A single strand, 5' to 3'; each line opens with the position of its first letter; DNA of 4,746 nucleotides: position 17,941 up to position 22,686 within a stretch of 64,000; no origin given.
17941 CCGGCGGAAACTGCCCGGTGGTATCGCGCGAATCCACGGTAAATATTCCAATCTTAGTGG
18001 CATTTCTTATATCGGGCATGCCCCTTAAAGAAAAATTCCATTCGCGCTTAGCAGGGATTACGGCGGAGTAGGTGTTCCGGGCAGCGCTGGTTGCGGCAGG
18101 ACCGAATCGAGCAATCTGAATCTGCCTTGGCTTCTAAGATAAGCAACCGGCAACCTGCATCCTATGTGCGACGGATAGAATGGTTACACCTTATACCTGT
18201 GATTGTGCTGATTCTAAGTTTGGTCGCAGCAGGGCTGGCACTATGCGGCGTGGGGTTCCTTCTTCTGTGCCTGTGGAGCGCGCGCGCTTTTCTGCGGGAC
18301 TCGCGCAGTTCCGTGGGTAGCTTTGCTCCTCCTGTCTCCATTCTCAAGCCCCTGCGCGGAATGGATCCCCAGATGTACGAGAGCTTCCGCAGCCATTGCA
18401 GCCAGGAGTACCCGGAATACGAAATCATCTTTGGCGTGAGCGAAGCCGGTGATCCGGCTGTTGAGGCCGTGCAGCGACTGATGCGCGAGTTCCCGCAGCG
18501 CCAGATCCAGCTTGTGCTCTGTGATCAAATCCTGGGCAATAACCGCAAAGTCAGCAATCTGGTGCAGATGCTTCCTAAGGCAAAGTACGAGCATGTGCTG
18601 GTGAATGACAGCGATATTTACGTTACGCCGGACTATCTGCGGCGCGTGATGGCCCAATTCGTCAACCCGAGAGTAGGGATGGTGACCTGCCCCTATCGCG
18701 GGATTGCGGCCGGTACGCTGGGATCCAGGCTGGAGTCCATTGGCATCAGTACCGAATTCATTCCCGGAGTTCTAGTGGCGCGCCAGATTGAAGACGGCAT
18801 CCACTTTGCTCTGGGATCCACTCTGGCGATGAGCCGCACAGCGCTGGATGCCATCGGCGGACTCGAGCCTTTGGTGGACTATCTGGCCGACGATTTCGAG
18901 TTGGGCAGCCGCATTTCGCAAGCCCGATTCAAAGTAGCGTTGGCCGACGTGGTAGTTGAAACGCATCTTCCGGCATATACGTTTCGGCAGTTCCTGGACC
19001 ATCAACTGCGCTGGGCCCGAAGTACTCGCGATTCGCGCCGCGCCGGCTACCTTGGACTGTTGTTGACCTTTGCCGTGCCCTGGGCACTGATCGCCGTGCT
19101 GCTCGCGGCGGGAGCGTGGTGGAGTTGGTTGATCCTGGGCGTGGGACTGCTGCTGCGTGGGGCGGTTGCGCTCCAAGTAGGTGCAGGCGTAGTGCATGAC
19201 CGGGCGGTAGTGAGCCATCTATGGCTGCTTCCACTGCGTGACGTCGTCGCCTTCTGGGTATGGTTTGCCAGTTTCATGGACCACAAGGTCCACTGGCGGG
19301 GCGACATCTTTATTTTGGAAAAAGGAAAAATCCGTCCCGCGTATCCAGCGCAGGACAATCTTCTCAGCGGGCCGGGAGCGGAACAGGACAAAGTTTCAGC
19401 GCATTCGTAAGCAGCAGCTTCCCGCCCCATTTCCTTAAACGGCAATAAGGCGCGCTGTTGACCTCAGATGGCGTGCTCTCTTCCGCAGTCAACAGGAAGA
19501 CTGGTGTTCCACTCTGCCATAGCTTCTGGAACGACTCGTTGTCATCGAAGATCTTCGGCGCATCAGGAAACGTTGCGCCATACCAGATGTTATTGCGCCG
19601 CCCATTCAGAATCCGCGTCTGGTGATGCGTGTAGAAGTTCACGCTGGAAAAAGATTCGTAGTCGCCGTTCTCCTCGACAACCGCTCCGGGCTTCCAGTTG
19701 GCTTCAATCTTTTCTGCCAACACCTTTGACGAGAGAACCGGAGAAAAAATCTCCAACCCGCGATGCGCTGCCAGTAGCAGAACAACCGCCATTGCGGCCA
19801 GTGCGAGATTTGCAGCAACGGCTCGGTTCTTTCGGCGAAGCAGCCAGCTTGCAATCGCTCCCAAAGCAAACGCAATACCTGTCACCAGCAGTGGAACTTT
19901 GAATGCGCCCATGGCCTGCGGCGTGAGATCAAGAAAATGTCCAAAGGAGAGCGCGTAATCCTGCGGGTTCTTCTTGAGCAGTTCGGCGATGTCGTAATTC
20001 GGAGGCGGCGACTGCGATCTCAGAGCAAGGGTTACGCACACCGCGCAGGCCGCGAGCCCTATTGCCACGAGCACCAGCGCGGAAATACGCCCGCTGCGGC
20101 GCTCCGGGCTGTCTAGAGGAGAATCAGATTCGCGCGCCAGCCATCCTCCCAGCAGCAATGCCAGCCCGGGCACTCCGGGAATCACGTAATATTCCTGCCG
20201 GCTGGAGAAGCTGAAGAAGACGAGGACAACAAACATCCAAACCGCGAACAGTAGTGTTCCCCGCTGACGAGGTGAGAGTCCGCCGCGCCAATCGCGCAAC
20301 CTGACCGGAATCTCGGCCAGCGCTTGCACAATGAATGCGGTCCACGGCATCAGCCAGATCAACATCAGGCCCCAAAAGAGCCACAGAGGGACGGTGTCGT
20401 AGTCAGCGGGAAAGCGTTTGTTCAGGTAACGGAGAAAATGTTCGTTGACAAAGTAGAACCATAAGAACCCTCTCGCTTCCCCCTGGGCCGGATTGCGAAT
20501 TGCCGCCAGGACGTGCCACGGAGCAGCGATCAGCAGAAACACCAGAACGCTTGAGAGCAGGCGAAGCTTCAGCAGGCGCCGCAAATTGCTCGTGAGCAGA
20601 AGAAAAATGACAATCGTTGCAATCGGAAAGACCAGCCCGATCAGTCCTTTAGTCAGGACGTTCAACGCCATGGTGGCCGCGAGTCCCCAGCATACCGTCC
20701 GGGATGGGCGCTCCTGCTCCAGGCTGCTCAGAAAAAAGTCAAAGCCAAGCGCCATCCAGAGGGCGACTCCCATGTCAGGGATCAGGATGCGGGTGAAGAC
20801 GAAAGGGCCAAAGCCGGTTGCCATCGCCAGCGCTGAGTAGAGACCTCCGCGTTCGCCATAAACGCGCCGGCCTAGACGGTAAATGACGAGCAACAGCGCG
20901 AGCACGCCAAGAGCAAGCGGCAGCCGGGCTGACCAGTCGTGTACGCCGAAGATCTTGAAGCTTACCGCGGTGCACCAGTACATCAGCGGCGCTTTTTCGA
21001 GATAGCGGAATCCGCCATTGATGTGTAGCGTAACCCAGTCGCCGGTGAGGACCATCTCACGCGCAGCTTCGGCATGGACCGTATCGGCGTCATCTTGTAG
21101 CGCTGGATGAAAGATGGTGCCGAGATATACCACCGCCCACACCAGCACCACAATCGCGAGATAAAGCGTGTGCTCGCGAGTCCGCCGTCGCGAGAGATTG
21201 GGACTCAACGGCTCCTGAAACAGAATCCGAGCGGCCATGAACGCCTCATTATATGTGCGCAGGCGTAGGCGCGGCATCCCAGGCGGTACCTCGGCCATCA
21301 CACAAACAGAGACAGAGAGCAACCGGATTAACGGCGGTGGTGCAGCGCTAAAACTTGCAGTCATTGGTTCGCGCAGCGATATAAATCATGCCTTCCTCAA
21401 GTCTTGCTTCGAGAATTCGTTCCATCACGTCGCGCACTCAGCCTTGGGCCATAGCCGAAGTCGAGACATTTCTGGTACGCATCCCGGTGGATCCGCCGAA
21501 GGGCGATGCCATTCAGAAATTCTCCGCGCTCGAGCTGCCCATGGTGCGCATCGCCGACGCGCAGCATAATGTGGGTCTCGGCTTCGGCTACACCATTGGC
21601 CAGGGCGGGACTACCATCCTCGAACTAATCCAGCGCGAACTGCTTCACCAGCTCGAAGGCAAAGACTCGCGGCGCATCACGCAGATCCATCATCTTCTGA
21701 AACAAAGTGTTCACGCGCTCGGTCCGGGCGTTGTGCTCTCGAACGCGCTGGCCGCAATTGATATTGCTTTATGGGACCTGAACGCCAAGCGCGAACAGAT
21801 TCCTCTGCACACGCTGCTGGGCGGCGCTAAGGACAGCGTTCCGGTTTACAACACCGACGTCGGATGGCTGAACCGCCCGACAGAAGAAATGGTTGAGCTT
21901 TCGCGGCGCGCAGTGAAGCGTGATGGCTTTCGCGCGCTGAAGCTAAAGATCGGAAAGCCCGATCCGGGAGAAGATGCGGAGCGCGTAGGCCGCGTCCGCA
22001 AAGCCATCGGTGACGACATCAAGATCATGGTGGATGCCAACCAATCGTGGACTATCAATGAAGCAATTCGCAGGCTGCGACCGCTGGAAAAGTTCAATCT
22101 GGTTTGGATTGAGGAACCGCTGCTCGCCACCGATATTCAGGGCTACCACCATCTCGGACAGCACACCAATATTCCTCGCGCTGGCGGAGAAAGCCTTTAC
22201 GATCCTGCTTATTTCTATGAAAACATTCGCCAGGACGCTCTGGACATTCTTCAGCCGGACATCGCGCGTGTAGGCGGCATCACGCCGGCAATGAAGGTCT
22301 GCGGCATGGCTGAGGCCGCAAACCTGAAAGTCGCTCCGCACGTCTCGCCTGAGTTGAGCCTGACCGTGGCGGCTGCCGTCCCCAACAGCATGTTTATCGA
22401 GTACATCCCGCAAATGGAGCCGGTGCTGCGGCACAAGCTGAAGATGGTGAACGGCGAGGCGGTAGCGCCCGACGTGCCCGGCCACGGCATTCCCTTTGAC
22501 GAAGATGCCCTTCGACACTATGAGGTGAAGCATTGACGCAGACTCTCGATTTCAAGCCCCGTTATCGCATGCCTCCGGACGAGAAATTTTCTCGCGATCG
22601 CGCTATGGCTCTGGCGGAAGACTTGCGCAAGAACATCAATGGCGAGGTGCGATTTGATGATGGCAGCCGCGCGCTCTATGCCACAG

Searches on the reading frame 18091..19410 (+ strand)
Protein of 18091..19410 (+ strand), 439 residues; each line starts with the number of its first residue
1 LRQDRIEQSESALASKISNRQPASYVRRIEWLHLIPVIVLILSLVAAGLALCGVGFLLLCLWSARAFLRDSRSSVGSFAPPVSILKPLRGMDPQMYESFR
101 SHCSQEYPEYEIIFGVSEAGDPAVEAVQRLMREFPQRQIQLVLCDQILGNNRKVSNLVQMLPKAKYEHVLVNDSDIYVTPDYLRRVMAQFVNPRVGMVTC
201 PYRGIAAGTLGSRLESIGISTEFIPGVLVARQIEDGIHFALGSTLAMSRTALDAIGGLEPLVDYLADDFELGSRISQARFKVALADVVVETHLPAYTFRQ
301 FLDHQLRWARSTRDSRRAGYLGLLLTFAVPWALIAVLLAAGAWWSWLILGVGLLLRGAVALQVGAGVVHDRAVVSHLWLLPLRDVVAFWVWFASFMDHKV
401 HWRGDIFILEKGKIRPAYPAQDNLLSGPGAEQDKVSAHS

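Call 22: search_protein_families(library=ncbifam, proteins=[window:18091-19410:+], max_evalue=1e-8)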
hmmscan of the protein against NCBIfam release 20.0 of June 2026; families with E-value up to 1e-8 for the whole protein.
window:18091-19410:+ (439 aa): 2 families
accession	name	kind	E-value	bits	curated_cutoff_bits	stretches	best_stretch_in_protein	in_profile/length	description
TIGR03472.1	HpnI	equivalog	7.7e-115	383.7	310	1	41-413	3-368/373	bacteriohopanetetrol glucosamine biosynthesis glycosyltransferase HpnI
TIGR03937.1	PgaC_IcaA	equivalog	7.1e-10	38.4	422.3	1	68-349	33-308/407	poly-beta-1,6-N-acetyl-D-glucosamine synthase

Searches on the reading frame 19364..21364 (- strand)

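Call 22: search_protein_families(library=ncbifam, proteins=[window:19364-21364:-], max_evalue=1e-8)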
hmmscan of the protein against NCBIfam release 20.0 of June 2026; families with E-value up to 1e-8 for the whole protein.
window:19364-21364:- (666 aa): 1 family
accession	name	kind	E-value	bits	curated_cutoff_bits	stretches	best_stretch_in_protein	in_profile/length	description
NF009784.2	PRK13279.1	equivalog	2.7e-35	122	567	1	67-463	5-382/539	lipid IV(A) 4-amino-4-deoxy-L-arabinosyltransferase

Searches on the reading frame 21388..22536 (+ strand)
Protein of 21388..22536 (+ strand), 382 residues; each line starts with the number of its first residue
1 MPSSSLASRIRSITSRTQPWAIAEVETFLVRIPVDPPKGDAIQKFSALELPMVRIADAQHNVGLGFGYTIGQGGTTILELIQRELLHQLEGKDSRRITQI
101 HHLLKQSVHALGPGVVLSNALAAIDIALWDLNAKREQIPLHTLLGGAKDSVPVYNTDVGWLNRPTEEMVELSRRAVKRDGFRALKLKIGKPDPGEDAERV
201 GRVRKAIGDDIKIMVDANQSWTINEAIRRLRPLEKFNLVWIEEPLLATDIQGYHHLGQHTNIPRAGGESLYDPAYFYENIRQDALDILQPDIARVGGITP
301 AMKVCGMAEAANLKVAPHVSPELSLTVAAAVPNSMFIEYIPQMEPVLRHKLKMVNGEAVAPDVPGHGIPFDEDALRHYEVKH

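Call 22: search_protein_families(library=ncbifam, proteins=[window:21388-22536:+], max_evalue=1e-8)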
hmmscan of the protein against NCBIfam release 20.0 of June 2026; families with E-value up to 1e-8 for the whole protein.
window:21388-22536:+ (382 aa): 15 families
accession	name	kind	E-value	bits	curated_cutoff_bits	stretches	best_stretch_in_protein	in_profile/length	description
NF047820.1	TalGalacDh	equivalog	6e-82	275.5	500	1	46-375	34-361/371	L-talarate/galactarate dehydratase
NF040866.1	AraD_Arch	equivalog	5.8e-47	160.5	650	1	50-381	34-372/372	arabinonate dehydratase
NF040790.2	glucon_galact_dh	equivalog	5.8e-43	147.2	750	1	52-381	27-372/390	bifunctional D-gluconate/D-galactonate dehydratase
NF010624.0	PRK14017.1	equivalog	8.4e-43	146.9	311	1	64-377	27-359/382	galactonate dehydratase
TIGR02534.1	mucon_cyclo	subfamily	2.3e-40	138.8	334.95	1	22-379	1-366/368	muconate/chloromuconate family cycloisomerase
NF043051.1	ManoateDhtManD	equivalog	5.7e-37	127.5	550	2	200-381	195-386/403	D-mannonate dehydratase ManD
NF011654.0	PRK15072.1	subfamily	1.4e-35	122.9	430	2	201-380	197-386/404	D-galactonate dehydratase family protein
NF011968.0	PRK15440.1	equivalog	1.4e-33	116.4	393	1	66-374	71-387/395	L-rhamnonate dehydratase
NF041118.1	A_G_epim_Thtga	equivalog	1.4e-23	83.6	500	1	75-331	59-303/341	L-Ala-D/L-Glu epimerase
NF043002.1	HProlDhtase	equivalog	2.8e-20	72.5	500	1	84-309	71-283/366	cis-3-hydroxy-L-proline dehydratase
TIGR01928.1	menC_lowGC_arch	equivalog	4e-20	72.1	200.65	1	119-315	90-278/325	o-succinylbenzoate synthase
NF042940.1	racemase_DgcA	equivalog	1.7e-18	66.9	400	1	117-332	81-283/323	N-acetyl-D-Glu racemase DgcA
NF002782.0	PRK02901.1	equivalog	2.3e-14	53.1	288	1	176-334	97-245/328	o-succinylbenzoate synthase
TIGR01927.1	menC_gam_Gplu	equivalog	6.5e-14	51.9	130.55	1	165-310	109-255/307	o-succinylbenzoate synthase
NF011708.0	PRK15129.1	equivalog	9e-12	44.6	343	1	118-331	85-287/321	L-Ala-D/L-Glu epimerase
